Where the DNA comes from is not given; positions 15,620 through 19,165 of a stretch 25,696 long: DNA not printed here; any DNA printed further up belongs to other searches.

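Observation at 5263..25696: Candidate undescribed system: TBDR-led amide/ester capture, periplasmic hydrolysis and N-demethylation locus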

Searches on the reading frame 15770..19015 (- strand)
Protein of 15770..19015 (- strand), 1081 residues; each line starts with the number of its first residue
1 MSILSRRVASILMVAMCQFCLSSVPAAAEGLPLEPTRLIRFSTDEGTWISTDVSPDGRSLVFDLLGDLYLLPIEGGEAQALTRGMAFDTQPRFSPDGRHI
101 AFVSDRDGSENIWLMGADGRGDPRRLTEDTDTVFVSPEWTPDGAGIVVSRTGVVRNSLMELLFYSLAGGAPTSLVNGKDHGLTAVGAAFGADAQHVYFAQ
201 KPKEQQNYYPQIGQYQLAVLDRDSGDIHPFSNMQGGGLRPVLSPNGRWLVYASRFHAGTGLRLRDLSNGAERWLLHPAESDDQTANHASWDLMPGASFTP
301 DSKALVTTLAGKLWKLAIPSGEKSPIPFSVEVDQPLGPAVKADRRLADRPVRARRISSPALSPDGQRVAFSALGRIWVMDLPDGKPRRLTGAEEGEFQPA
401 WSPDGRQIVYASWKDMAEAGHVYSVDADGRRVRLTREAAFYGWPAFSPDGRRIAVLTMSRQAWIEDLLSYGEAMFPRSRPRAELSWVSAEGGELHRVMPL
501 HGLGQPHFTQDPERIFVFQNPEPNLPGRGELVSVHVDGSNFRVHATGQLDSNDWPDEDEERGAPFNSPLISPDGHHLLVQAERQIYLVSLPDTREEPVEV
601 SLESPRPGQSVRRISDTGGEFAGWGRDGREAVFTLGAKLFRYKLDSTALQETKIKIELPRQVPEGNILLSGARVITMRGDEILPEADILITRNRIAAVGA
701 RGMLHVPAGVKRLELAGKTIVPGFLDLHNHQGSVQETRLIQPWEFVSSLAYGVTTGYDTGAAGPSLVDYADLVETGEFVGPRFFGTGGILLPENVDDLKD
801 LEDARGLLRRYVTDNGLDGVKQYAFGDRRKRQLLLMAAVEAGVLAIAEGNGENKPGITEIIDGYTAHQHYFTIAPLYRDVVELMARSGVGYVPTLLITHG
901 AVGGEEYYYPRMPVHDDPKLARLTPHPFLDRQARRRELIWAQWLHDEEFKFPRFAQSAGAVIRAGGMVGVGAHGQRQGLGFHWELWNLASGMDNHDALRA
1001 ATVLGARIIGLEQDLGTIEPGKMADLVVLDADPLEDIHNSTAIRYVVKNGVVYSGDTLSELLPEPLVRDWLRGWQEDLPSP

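Call 4: search_protein_families(library=pfam, proteins=[window:15770-19015:-])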
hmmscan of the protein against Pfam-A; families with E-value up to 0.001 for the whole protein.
window:15770-19015:- (1081 aa): 5 families
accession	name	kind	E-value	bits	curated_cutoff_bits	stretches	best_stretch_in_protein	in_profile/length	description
PF07676.18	PD40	-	8.3e-32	108.9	20.9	2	86-113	9-37/38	WD40-like Beta Propeller Repeat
PF01979.26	Amidohydro_1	-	1.6e-14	54.4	25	1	719-1051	1-343/345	Amidohydrolase family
PF07969.17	Amidohydro_3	-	3.7e-14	53.5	29.7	1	990-1052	405-470/472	Amidohydrolase family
PF00930.27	DPPIV_N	-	8.8e-11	41.6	22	0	63-132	20-84/354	Dipeptidyl peptidase IV (DPP IV) N-terminal region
PF10647.15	Gmad1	-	1.9e-05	25.1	20.5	0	355-439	24-95/251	Lipoprotein LpqB beta-propeller domain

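Call 5: search_protein_families(library=ncbifam, proteins=[window:15770-19015:-])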
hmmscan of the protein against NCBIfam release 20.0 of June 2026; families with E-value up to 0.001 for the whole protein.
window:15770-19015:- (1081 aa): 41 families (the best 25 are shown)
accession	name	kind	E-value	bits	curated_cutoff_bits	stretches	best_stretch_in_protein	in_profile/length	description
TIGR02800.1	propeller_TolB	equivalog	8e-41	140.3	343.15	2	41-151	230-342/418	Tol-Pal system beta propeller repeat protein TolB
NF051886.1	XaaProDiPepCaul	equivalog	5.6e-27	94.8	500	2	954-1053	302-397/398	Xaa-Pro dipeptidase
NF002183.0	PRK01029.1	equivalog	2.5e-23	82.8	405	3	82-201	277-390/429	Tol-Pal system protein TolB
NF006056.0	PRK08204.1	subfamily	1.7e-16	60.1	391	2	991-1035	341-385/449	hypothetical protein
NF053518.1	DipepPtdsDpp5Prph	equivalog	1.7e-15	56.6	900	1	41-148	202-314/655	dipeptidyl-peptidase Dpp5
NF033523.0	lasso_peptidase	equivalog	3.3e-14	52.6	400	1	48-150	51-150/638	Atxe2 family lasso peptide isopeptidase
NF006689.0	PRK09237.1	equivalog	1.8e-13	49.8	371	1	667-766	5-99/383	amidohydrolase/deacetylase family metallohydrolase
NF005557.0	PRK07228.1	equivalog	2.2e-13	49.7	522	2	991-1035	336-380/445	5'-deoxyadenosine deaminase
TIGR01224.1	hutI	equivalog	6.2e-13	48.3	298.15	2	991-1050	313-375/377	imidazolonepropionase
NF006549.0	PRK09045.1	equivalog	2e-10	39.9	540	1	989-1035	338-384/444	TRZ/ATZ family hydrolase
NF006055.0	PRK08203.1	equivalog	1.5e-09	36.9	532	1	990-1035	352-396/455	8-oxoguanine deaminase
NF011990.0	PRK15446.2-6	subfamily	4.2e-09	35.6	233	1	668-729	4-64/390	alpha-D-ribose 1-methylphosphonate 5-triphosphate diphosphatase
NF008371.0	PRK11170.1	equivalog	6.2e-08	31.9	483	1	993-1032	327-366/382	N-acetylglucosamine-6-phosphate deacetylase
NF011989.0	PRK15446.2-5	equivalog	1.3e-07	30.7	565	1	667-729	4-61/385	alpha-D-ribose 1-methylphosphonate 5-triphosphate diphosphatase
NF006560.0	PRK09061.1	subfamily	1.3e-07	30.3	340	1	666-739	27-95/517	amidohydrolase family protein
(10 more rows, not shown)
